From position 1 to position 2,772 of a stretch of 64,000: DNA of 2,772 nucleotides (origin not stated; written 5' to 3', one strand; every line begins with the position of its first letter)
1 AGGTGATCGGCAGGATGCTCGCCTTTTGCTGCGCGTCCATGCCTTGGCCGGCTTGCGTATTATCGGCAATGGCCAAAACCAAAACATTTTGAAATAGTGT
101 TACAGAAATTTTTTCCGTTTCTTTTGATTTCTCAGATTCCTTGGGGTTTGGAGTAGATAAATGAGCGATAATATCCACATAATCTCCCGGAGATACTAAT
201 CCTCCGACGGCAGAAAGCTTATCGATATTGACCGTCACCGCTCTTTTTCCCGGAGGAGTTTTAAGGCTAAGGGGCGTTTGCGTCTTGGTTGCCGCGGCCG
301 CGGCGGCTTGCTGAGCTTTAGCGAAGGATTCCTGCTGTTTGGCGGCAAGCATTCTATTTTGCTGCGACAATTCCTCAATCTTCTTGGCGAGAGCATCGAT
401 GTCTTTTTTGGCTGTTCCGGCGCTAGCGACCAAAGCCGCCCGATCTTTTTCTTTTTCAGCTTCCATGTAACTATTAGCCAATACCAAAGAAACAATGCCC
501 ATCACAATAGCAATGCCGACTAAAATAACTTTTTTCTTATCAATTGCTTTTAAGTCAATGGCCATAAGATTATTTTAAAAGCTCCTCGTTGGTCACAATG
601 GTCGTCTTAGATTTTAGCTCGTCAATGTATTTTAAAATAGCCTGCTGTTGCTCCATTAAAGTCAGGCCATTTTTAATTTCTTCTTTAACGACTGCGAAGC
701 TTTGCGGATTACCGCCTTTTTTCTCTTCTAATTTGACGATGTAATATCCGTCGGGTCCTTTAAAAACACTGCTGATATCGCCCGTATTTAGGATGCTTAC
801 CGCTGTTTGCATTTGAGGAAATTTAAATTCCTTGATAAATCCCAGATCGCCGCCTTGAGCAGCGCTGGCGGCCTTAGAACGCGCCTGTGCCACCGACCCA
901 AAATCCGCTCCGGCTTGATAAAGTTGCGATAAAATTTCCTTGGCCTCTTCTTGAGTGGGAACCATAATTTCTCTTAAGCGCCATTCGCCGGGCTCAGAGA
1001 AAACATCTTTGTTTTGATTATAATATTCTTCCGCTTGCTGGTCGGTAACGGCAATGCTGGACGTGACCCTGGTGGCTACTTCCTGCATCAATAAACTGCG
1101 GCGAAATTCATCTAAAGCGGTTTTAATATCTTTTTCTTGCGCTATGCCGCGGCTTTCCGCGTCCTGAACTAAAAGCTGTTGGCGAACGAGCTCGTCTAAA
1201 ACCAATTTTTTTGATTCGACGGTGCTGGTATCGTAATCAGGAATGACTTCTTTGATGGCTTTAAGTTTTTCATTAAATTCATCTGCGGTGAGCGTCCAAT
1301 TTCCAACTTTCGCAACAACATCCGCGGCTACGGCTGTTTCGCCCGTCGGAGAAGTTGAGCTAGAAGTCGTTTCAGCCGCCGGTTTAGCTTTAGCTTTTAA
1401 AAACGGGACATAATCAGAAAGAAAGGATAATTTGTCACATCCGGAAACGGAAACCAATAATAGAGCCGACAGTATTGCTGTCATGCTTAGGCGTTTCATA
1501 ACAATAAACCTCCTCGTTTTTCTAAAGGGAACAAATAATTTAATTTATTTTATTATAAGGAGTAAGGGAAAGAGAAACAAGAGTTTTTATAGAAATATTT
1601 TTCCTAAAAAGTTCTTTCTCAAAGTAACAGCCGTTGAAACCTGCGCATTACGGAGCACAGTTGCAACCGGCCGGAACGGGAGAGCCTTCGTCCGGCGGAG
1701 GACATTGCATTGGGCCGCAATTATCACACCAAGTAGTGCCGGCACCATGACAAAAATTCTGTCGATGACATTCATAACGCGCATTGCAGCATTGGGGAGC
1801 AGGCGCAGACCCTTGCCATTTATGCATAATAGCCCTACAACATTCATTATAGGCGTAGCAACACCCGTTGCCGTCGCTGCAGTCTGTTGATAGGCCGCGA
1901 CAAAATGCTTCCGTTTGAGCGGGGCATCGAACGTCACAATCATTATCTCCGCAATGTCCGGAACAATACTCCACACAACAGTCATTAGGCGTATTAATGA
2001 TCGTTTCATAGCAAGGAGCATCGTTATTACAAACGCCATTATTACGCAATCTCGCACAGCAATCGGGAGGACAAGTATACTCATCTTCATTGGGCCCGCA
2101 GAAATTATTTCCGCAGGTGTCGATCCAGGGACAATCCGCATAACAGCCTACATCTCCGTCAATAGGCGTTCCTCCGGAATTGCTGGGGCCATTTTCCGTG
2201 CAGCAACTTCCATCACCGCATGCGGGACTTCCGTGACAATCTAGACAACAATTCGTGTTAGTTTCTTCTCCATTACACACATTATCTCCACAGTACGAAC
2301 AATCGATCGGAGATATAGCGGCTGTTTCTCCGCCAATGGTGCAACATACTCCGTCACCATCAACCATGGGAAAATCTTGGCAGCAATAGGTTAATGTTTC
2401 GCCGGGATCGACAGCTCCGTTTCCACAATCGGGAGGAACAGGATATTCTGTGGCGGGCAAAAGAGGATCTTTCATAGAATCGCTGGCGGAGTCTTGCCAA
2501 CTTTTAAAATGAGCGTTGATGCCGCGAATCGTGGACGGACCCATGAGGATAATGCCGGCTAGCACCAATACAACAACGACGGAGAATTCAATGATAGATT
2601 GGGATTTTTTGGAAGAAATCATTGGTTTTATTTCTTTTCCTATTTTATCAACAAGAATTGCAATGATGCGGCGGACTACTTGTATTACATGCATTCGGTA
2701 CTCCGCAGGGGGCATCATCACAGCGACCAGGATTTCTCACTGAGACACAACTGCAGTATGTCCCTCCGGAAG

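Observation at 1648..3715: Tandem paralogous pilin-like proteins with huge cysteine-rich domains at the 'flp pilin' position of a Tad locus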

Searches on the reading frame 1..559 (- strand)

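Call 7: search_protein_families(library=pfam, proteins=[window:1-559:-], max_evalue=1)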
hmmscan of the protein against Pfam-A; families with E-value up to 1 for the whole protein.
window:1-559:- (186 aa): 6 families
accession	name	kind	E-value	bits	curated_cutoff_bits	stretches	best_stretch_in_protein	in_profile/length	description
PF16976.10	RcpC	-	1.2e-17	64.3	28.8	1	97-179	3-79/114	Flp pilus assembly protein RcpC/CpaB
PF09429.15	Wbp11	-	0.0069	17.2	24.3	1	33-85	18-72/78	WW domain binding protein 11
PF06005.17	ZapB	-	0.056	14.4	31.5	1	53-85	19-51/71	Cell division protein ZapB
PF14584.11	DUF4446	-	0.074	13.5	27.4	1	11-82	11-82/150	Protein of unknown function (DUF4446)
PF19745.5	FUT8_N_cat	-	0.075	12.2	27.6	1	11-90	10-81/499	Alpha-(1,6)-fucosyltransferase N- and catalytic domains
PF04977.20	DivIC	-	0.36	11.1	28.9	2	26-71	11-57/80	Septum formation initiator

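Call 8: search_protein_families(library=ncbifam, proteins=[window:1-559:-], max_evalue=1)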
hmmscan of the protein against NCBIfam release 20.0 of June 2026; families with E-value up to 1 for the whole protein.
window:1-559:- (186 aa): 5 families
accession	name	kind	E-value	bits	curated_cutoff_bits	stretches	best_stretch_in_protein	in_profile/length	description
TIGR03177.1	pilus_cpaB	equivalog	3.9e-20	72.2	71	2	90-174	100-179/262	Flp pilus assembly protein CpaB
NF040546.1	rSAM_CUAEP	equivalog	0.0039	15.9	500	1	11-100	349-439/468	CUAEP/CCAEP-tail radical SAM (seleno)protein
NF010725.0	PRK14127.1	equivalog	0.035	14.5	91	1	52-95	39-82/111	cell division regulator GpsB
NF045995.1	MAG0865_DivIVA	hypoth_equivalog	0.058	13.6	55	1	54-85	29-60/69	MAG0865 family DivIVA-related protein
NF045849.1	ICE_MMCAP2_0565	equivalog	0.13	11.9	40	1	8-32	53-77/80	Mbov_0395 family pilin-like conjugal transfer protein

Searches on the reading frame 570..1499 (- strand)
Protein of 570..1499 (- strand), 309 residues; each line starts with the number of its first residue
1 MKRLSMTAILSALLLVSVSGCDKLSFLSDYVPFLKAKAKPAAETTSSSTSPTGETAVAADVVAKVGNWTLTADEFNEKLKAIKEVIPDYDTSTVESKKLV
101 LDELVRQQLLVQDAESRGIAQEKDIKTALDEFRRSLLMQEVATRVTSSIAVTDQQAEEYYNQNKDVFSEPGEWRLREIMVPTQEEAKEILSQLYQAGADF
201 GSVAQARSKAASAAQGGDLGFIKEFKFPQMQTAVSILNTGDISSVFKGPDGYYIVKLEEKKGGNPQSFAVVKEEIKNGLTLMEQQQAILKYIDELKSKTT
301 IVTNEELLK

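Call 7: search_protein_families(library=pfam, proteins=[window:570-1499:-], max_evalue=1)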
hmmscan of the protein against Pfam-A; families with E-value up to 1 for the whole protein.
window:570-1499:- (309 aa): 9 families
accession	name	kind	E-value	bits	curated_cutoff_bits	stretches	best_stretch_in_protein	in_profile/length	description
PF13145.12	Rotamase_2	-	8.5e-18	65.8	27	1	151-273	1-121/121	PPIC-type PPIASE domain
PF00639.27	Rotamase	-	1.1e-12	49.2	21.7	1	182-258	18-96/97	PPIC-type PPIASE domain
PF13616.12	Rotamase_3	-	1.7e-10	41.9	22.5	1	183-261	37-116/116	PPIC-type PPIASE domain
PF13624.11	SurA_N_3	-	0.00016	22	27.2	1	58-127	40-115/162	SurA-like N-terminal domain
PF13623.11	SurA_N_2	-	0.00021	21.6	28.5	1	58-123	39-112/145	SurA-like N-terminal domain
PF09013.15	YopH_N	-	0.004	17.7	25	1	45-115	43-114/123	YopH, N-terminal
PF02881.24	SRP54_N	-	0.031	14.9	22.4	1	114-149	12-47/75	SRP54-type protein, helical bundle domain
PF24643.1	DUF7637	-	0.1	13.1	27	1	120-169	22-72/112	Domain of unknown function (DUF7637)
PF05335.18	DUF745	-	0.22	11.7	33.3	1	179-215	141-177/183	Protein of unknown function (DUF745)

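Call 8: search_protein_families(library=ncbifam, proteins=[window:570-1499:-], max_evalue=1)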
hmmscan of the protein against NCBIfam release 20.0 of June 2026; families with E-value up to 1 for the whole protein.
window:570-1499:- (309 aa): 12 families
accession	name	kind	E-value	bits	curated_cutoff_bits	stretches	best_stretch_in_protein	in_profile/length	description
NF000809.0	PRK00059.1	equivalog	8.2e-29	101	303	1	132-307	155-334/336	peptidylprolyl isomerase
NF008054.0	PRK10788.1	equivalog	3.5e-21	75.6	493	1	96-291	195-386/626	peptidylprolyl isomerase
TIGR02925.1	cis_trans_EpsD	equivalog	3.5e-17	62.8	108.9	1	52-205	19-171/232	EpsD family peptidyl-prolyl cis-trans isomerase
NF002827.0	PRK03002.1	equivalog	1.3e-14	53.9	343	1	171-280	135-243/285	peptidylprolyl isomerase PrsA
TIGR02933.1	nifM_nitrog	equivalog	1.8e-09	37.9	168.2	1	132-287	82-247/256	nitrogen fixation protein NifM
NF002824.0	PRK02998.1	subfamily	7.7e-09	35.3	360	1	88-287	48-248/283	peptidylprolyl isomerase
NF008038.0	PRK10770.1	equivalog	6.5e-08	31.8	394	1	124-275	124-287/431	peptidylprolyl isomerase SurA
NF002846.0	PRK03095.1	equivalog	1.5e-07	31.2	361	1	118-298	96-256/287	peptidylprolyl isomerase PrsA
NF051879.1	TDE1658_narrow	equivalog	1.4e-06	27.6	340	2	74-122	42-88/342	MOSP complex formation periplasmic protein, TDE1658 family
NF002361.0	PRK01326.1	equivalog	5.6e-06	25.7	428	1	126-277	107-257/336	peptidylprolyl isomerase PrsA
NF047592.1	LA_1883_fam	equivalog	8.7e-05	21.8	400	1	265-309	451-495/499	LIC12015 family putative lipoprotein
NF011969.0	PRK15441.1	equivalog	0.00014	22.2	127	1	178-234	10-62/93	peptidylprolyl isomerase PpiC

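Call 9: find_encoding_contigs(protein=window:570-1499:-, flank=10000, max_places=6)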
Protein window:570-1499:- (309 aa): no gene with exactly this product is on record in the collection.

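Call 22: find_homologous_proteins(query=window:570-1499:-, max_evalue=1e-10)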
Query window:570-1499:- (309 aa): 1398 proteins with E <= 1e-10 among 5987 candidates; the best 120 are listed.
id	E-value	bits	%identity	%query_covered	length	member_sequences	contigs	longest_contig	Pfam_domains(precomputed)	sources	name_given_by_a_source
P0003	1.5e-187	639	100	98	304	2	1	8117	PF13145.13,PF00639.28,PF13616.13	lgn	-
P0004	2.5e-113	396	62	100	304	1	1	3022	PF13145.13,PF00639.28,PF13616.13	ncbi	-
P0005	3.2e-113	396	60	99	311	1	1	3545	PF13145.13,PF00639.28,PF13616.13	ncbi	-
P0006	2.5e-109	383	59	97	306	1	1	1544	PF13145.13,PF00639.28,PF13624.12,PF13616.13,PF13623.12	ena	-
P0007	1.1e-107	377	58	100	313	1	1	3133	PF13145.13,PF00639.28,PF13616.13,PF13623.12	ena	-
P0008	3.7e-107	376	57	98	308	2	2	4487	PF13145.13,PF00639.28,PF13616.13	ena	-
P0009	1.2e-106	374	58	98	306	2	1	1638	PF13145.13,PF00639.28,PF13616.13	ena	-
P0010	1.3e-105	371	55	98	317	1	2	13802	PF13145.13,PF00639.28,PF13616.13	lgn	-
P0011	5.6e-105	368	58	96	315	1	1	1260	PF13145.13,PF00639.28,PF13616.13,PF13623.12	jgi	-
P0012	8.6e-102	358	58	96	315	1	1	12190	PF13145.13,PF00639.28,PF13616.13,PF13623.12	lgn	-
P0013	2.2e-101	357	55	98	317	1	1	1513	PF13145.13,PF00639.28,PF13616.13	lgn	-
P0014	5.8e-100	352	55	100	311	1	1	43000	PF13145.13,PF00639.28,PF13616.13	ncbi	-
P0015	1.9e-98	347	54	97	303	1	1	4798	PF13145.13,PF00639.28,PF13624.12,PF13616.13,PF13623.12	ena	-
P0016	3.4e-98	346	55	99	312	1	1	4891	PF13145.13,PF00639.28,PF13616.13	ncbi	-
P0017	3.5e-98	346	52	99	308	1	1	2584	PF13145.13,PF00639.28,PF13616.13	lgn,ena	-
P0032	7.7e-92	325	53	97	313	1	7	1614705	PF13145.13,PF00639.28,PF13624.12,PF13616.13,PF13623.12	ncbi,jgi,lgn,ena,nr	ncbi:MAG TPA: peptidyl-prolyl cis-trans isomerase [Candidatus Omnitrophota bacterium]|nr:peptidyl-pr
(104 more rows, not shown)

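Call 24: find_encoding_contigs(protein=P0003, flank=10000, max_places=4)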
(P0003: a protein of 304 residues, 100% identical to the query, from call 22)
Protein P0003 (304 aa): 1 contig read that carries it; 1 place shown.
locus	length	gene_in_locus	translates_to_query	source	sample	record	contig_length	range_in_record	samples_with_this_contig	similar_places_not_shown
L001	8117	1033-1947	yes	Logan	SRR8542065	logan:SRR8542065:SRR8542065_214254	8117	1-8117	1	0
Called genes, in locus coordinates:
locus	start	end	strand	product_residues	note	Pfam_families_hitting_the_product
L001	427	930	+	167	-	-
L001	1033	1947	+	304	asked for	PF13145:Rotamase_2, PF00639:Rotamase, PF13616:Rotamase_3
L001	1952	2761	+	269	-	PF16976:RcpC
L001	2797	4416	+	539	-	PF13629:T2SS-T3SS_pil_N, PF00263:Secretin, PF03544:TonB_C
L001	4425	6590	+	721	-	PF00142:Fer4_NifH, PF01656:CbiA, PF09140:MipZ (faint), PF10609:ParA, PF13614:AAA_31, PF00437:T2SSE, PF27713:UCP018868 (weak)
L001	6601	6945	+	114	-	PF02643:DUF192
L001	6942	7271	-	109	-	-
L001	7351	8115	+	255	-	?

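Call 25: find_encoding_contigs(protein=P0014, flank=10000, max_places=3)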
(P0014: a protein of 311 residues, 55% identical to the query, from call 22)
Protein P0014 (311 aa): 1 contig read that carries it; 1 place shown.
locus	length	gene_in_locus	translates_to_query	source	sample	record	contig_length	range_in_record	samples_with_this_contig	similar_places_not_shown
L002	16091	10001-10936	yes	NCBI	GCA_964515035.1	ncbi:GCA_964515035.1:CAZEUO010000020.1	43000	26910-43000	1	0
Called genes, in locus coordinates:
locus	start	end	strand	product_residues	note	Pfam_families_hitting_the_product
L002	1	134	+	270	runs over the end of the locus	PF00795:CN_hydrolase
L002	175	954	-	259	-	PF02535:Zip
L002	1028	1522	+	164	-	-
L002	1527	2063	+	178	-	-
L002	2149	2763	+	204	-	PF04264:YceI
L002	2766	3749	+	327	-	PF00056:Ldh_1_N, PF02866:Ldh_1_C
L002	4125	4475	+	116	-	-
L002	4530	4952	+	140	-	PF00072:Response_reg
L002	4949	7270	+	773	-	PF00989:PAS, PF00989:PAS, PF08448:PAS_4, PF13426:PAS_9, PF08447:PAS_3, PF13426:PAS_9, PF00989:PAS, PF08448:PAS_4, +8 more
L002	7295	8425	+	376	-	PF00072:Response_reg, PF23198:PDE8A_N (weak), PF00512:HisKA, PF02518:HATPase_c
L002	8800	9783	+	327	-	-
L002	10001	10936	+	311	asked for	PF13145:Rotamase_2, PF00639:Rotamase, PF13616:Rotamase_3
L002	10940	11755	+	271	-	PF16976:RcpC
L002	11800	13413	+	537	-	PF13629:T2SS-T3SS_pil_N, PF00263:Secretin, PF13103:TonB_2 (faint), PF03544:TonB_C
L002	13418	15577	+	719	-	PF00142:Fer4_NifH (weak), PF01656:CbiA, PF10609:ParA, PF13614:AAA_31, PF00437:T2SSE, PF27713:UCP018868 (weak)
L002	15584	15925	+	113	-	PF02643:DUF192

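Call 79: find_encoding_contigs(protein=P0032, flank=10000, max_places=3)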
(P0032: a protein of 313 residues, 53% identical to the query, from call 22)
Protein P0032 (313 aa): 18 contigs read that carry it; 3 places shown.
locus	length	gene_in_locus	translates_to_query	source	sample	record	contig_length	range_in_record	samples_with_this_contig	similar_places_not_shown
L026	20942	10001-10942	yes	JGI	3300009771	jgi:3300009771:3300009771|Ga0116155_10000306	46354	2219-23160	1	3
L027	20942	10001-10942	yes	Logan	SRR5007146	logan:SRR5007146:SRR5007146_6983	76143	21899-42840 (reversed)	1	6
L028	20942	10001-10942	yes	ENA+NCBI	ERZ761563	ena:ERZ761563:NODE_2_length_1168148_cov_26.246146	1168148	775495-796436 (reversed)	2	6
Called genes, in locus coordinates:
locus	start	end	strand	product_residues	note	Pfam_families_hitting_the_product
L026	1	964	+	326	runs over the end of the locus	PF00056:Ldh_1_N, PF02866:Ldh_1_C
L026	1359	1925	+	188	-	-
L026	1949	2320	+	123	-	PF00072:Response_reg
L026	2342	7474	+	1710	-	PF00072:Response_reg, PF08448:PAS_4, PF00989:PAS, PF14598:PAS_11, PF08447:PAS_3, PF13426:PAS_9, PF13426:PAS_9, PF08447:PAS_3, +16 more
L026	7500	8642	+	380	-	PF00072:Response_reg, PF00512:HisKA, PF02518:HATPase_c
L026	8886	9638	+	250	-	-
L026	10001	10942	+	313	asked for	PF13623:SurA_N_2 (weak), PF13624:SurA_N_3, PF13145:Rotamase_2, PF00639:Rotamase, PF13616:Rotamase_3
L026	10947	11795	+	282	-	PF16976:RcpC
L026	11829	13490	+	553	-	PF13629:T2SS-T3SS_pil_N, PF00263:Secretin, PF03544:TonB_C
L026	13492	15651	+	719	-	PF00142:Fer4_NifH (faint), PF01656:CbiA, PF10609:ParA, PF13614:AAA_31, PF00437:T2SSE, PF27713:UCP018868 (weak)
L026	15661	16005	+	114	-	PF02643:DUF192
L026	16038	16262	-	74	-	PF18912:DZR_2 (faint)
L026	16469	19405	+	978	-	-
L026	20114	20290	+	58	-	PF04964:Flp_Fap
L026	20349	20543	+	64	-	PF04021:Class_IIIsignal (weak)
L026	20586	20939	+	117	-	-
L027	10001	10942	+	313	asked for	PF13623:SurA_N_2 (weak), PF13624:SurA_N_3, PF13145:Rotamase_2, PF00639:Rotamase, PF13616:Rotamase_3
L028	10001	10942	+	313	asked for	PF13623:SurA_N_2 (weak), PF13624:SurA_N_3, PF13145:Rotamase_2, PF00639:Rotamase, PF13616:Rotamase_3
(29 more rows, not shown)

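Call 82: find_related_loci(query=L001:4425-6587:+, collection=metagenome_contigs, flank=10000)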
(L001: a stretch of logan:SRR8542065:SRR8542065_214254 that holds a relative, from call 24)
Query L001:4425-6587:+ (721 aa) in metagenome_contigs; peptide patterns used: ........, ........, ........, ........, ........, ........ (x = any residue, [..] = any of these).
600 stretches matched a pattern (row limit reached: there are more); 599 encode a relative of the query (tblastn E <= 1e-3); the best 80 are kept; 80 distinct loci.
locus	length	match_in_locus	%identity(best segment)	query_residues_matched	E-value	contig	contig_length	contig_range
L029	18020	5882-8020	58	6-718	0e+0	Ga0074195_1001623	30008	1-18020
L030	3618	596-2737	56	3-717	0e+0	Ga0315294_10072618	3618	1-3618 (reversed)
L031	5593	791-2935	54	3-717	0e+0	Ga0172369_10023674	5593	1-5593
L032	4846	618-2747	53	3-717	0e+0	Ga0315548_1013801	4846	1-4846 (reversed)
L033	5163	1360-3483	53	3-717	0e+0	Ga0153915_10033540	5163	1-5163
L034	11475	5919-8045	43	6-717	4e-178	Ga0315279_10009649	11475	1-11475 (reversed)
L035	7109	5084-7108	42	2-705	1e-170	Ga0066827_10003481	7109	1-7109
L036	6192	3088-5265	42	3-718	3e-171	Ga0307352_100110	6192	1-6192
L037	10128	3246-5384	41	2-717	5e-168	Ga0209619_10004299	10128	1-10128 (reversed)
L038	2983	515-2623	42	3-717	2e-178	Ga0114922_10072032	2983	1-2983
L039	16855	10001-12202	39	2-717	7e-166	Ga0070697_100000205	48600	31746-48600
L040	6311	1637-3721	42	2-717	5e-167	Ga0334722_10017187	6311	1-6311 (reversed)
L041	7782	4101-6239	41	3-717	4e-165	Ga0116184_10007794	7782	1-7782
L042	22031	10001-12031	39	36-717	1e-164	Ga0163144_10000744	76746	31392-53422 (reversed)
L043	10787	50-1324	57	291-717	7e-162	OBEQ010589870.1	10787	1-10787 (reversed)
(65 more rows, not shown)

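Call 97: search_protein_families(library=pfam, proteins=[L029:13628-14950:+, L029:15323-17485:+, L029:3-1901:+, L026:16469-19405:+, L029:12399-12716:+, L026:20586-20939:+], max_evalue=0.01)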
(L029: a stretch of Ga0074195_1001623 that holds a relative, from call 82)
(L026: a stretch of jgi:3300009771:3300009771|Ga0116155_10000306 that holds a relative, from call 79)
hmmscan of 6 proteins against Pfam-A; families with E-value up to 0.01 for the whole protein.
L029:13628-14950:+ (440 aa): 0 families

L029:15323-17485:+ (720 aa): 2 families
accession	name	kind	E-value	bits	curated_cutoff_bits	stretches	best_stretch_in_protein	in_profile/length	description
PF13400.11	Tad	-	0.00013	22.7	22.3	1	22-64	1-42/47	Putative Flp pilus-assembly TadE/G-like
PF00520.37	Ion_trans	-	0.0086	15.7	25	0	23-152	128-234/241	Ion transport protein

L029:3-1901:+ (632 aa): 6 families
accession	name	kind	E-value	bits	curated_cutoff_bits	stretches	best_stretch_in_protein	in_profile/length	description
PF07228.17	SpoIIE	-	1.5e-52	178.8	25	1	295-486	1-191/192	Stage II sporulation protein E (SpoIIE)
PF13581.12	HATPase_c_2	-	8.8e-22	77.9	27.4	1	514-630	11-127/127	Histidine kinase-like ATPase domain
PF02743.24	dCache_1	-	2.7e-13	50.4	45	1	19-141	128-239/240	Cache domain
PF00672.30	HAMP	-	2.9e-11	43.9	25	1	176-228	1-52/53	HAMP domain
PF22673.2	MCP-like_PDC_1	-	4.3e-08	34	27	1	7-51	69-113/113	Methyl-accepting chemotaxis protein-like, first PDC sensor domain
PF17201.10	Cache_3-Cache_2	-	0.0032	17.3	27.7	1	35-155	173-296/299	Cache 3/Cache 2 fusion domain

L026:16469-19405:+ (978 aa): 0 families

L029:12399-12716:+ (105 aa): 0 families

L026:20586-20939:+ (117 aa): 2 families
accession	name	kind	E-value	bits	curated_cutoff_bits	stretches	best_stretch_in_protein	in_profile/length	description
PF04021.17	Class_IIIsignal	-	0.0018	18.6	23.7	1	9-30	1-22/27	Class III signal peptide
PF14029.11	DUF4244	-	0.0049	16.7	27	1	2-21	3-22/54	Protein of unknown function (DUF4244)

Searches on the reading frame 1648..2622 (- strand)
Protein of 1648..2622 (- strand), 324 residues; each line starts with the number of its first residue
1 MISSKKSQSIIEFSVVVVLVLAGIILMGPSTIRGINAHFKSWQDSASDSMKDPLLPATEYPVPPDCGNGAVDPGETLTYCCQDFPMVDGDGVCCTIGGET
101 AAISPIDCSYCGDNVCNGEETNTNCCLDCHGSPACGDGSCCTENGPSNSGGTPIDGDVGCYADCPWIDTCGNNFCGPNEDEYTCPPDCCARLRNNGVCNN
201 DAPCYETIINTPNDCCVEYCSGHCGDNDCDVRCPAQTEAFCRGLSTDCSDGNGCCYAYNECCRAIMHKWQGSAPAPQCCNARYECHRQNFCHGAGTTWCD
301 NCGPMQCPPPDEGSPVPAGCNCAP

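Call 7: search_protein_families(library=pfam, proteins=[window:1648-2622:-], max_evalue=1)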
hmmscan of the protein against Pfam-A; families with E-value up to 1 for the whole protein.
window:1648-2622:- (324 aa): 0 families

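Call 8: search_protein_families(library=ncbifam, proteins=[window:1648-2622:-], max_evalue=1)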
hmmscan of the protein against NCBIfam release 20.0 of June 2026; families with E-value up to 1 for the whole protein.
window:1648-2622:- (324 aa): 0 families
